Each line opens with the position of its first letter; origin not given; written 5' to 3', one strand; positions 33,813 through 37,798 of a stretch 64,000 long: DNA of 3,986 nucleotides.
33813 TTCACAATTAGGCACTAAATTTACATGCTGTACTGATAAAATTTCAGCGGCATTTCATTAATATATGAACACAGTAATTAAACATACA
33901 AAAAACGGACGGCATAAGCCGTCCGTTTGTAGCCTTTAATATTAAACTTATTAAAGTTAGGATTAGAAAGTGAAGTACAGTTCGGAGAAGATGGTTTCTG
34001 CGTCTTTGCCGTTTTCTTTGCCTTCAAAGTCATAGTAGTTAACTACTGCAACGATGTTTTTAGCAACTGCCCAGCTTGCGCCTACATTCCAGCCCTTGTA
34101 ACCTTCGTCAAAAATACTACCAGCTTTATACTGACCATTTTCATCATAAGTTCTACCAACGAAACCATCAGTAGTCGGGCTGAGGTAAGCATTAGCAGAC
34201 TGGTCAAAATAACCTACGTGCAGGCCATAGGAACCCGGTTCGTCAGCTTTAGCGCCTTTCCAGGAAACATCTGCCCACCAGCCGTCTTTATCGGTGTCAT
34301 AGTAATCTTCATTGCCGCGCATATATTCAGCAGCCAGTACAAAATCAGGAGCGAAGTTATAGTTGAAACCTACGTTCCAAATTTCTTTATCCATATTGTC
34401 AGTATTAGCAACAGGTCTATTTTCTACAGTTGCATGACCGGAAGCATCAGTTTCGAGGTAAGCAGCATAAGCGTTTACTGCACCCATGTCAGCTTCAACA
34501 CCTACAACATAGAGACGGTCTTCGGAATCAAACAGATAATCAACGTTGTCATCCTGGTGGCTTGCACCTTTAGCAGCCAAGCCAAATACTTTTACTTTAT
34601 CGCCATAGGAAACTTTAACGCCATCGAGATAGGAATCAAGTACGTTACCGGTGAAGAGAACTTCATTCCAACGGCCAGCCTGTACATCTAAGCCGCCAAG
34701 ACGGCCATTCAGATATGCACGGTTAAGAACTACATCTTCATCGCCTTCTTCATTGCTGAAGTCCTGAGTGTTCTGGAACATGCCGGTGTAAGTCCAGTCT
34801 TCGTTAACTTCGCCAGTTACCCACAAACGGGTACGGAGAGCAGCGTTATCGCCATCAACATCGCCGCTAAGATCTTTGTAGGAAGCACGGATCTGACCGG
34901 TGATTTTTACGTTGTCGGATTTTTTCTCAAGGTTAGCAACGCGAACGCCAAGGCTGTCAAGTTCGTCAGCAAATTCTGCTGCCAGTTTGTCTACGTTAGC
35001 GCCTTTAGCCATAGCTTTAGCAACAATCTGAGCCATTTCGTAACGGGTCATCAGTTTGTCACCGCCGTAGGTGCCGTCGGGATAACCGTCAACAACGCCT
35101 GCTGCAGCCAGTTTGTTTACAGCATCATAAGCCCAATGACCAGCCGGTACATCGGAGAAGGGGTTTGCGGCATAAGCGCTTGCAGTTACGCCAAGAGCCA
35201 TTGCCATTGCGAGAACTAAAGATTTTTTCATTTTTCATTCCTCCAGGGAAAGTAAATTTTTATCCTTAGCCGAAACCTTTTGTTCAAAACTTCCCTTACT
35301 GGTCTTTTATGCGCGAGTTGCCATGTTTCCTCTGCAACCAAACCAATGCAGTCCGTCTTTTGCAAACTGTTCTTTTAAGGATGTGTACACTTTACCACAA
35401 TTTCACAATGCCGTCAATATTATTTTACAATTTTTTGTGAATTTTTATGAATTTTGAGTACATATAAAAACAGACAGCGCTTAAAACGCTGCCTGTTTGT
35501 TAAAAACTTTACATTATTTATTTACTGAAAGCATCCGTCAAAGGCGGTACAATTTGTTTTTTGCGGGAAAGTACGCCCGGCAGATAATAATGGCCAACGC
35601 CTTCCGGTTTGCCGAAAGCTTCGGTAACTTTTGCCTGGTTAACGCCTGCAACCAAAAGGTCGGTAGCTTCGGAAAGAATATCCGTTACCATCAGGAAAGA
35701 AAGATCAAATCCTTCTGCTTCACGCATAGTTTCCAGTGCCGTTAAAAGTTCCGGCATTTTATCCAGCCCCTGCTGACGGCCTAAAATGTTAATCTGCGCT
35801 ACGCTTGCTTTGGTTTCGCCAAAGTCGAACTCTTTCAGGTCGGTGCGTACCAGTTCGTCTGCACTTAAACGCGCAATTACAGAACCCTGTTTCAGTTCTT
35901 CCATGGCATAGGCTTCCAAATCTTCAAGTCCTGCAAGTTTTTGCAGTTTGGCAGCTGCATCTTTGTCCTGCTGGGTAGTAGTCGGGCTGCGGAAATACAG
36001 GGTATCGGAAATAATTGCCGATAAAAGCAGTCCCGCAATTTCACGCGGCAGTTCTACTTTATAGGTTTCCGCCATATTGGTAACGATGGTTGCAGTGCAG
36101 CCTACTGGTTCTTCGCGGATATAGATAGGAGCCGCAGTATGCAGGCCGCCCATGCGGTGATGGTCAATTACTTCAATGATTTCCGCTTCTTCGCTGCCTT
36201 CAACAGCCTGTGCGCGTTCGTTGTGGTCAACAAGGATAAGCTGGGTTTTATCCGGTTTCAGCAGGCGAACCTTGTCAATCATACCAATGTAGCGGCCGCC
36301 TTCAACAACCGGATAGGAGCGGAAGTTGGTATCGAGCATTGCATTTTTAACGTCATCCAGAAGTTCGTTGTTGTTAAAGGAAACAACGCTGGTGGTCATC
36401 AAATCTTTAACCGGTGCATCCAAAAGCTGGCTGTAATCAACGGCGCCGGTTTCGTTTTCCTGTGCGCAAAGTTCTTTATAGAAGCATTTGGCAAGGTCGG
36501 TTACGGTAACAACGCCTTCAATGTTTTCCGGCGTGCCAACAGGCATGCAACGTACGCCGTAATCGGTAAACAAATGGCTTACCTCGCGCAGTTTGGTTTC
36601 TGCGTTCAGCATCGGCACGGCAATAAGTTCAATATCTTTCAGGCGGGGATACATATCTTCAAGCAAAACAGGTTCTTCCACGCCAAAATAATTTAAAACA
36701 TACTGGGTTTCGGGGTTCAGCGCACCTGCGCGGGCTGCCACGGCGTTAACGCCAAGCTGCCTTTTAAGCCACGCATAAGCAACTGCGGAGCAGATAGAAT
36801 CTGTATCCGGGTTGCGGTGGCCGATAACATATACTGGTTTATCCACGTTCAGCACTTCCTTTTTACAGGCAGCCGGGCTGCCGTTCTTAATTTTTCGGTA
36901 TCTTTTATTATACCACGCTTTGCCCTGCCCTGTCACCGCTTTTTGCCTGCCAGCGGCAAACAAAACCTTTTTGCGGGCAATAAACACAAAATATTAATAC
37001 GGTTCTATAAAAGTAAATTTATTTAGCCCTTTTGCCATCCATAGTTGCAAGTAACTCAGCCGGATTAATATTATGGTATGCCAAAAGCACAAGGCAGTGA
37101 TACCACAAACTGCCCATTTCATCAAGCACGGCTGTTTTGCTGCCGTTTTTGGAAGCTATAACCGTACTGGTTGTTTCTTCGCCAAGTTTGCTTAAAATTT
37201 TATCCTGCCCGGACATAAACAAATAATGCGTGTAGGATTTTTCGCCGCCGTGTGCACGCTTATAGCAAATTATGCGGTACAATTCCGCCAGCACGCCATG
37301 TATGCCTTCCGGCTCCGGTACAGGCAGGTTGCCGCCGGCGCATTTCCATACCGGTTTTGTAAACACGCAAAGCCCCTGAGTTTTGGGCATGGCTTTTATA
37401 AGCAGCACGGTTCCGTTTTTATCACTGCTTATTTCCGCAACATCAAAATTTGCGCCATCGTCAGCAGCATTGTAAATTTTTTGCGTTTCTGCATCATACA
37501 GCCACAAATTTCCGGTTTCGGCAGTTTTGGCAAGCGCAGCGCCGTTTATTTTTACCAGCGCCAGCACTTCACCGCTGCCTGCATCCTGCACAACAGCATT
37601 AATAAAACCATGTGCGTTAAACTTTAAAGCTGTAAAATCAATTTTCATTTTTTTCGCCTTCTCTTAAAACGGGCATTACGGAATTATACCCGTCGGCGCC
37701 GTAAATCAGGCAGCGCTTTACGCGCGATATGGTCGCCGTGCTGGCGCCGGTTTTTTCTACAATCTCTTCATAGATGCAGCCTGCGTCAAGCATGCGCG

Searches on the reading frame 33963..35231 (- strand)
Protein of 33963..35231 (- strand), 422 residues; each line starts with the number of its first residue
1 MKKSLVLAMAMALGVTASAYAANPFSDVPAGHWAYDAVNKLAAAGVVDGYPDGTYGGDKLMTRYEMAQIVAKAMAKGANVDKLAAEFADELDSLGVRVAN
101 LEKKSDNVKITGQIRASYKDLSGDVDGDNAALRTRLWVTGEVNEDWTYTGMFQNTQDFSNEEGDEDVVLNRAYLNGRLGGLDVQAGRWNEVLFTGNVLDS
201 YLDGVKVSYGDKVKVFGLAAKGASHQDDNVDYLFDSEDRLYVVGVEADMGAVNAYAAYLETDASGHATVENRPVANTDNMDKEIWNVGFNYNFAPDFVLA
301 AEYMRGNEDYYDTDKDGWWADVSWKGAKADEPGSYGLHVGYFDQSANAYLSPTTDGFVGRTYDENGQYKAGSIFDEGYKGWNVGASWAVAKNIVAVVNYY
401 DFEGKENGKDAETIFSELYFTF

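Call 55: search_protein_families(library=pfam, proteins=[window:33963-35231:-], max_evalue=0.0001)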
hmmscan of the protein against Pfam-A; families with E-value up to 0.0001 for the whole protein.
window:33963-35231:- (422 aa): 2 families
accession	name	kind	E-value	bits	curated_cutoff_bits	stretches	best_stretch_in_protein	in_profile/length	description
PF00395.25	SLH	-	3.3e-13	49.8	20.8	1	24-67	1-44/44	S-layer homology domain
PF13609.12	Porin_4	-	1.3e-05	25.7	27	1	101-412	16-282/310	Gram-negative porin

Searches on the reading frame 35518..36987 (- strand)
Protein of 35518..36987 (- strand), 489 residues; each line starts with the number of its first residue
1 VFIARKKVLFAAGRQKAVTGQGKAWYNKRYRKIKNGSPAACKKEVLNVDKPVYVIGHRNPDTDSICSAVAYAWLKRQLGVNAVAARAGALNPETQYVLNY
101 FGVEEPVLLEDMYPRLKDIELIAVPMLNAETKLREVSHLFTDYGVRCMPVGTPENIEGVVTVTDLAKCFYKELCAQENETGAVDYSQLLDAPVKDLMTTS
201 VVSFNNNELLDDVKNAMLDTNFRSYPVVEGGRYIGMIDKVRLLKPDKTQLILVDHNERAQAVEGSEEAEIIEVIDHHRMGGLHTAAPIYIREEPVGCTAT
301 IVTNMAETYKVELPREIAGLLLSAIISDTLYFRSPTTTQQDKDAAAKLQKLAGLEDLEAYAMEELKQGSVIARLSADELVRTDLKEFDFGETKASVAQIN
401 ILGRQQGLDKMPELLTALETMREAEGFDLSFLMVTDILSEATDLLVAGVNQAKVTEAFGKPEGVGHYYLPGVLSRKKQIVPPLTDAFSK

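Call 55: search_protein_families(library=pfam, proteins=[window:35518-36987:-], max_evalue=0.0001)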
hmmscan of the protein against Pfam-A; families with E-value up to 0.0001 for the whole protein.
window:35518-36987:- (489 aa): 3 families
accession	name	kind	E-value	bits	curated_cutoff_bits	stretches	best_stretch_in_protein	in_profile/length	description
PF02833.19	DHHA2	-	2e-27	96.5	27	1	365-486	4-126/126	DHHA2 domain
PF01368.27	DHH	-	6.5e-25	88.3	28.1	1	52-325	2-125/125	DHH family, N-terminal domain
PF00571.33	CBS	-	3.4e-17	62.9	24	2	193-243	1-52/57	CBS domain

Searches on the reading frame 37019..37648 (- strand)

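Call 55: search_protein_families(library=pfam, proteins=[window:37019-37648:-], max_evalue=0.0001)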
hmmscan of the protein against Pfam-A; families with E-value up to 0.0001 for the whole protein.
window:37019-37648:- (209 aa): 1 family
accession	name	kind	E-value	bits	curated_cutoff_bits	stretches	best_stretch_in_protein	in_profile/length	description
PF01503.22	PRA-PH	-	1.9e-12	47.9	21.3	1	121-204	2-83/86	Phosphoribosyl-ATP pyrophosphohydrolase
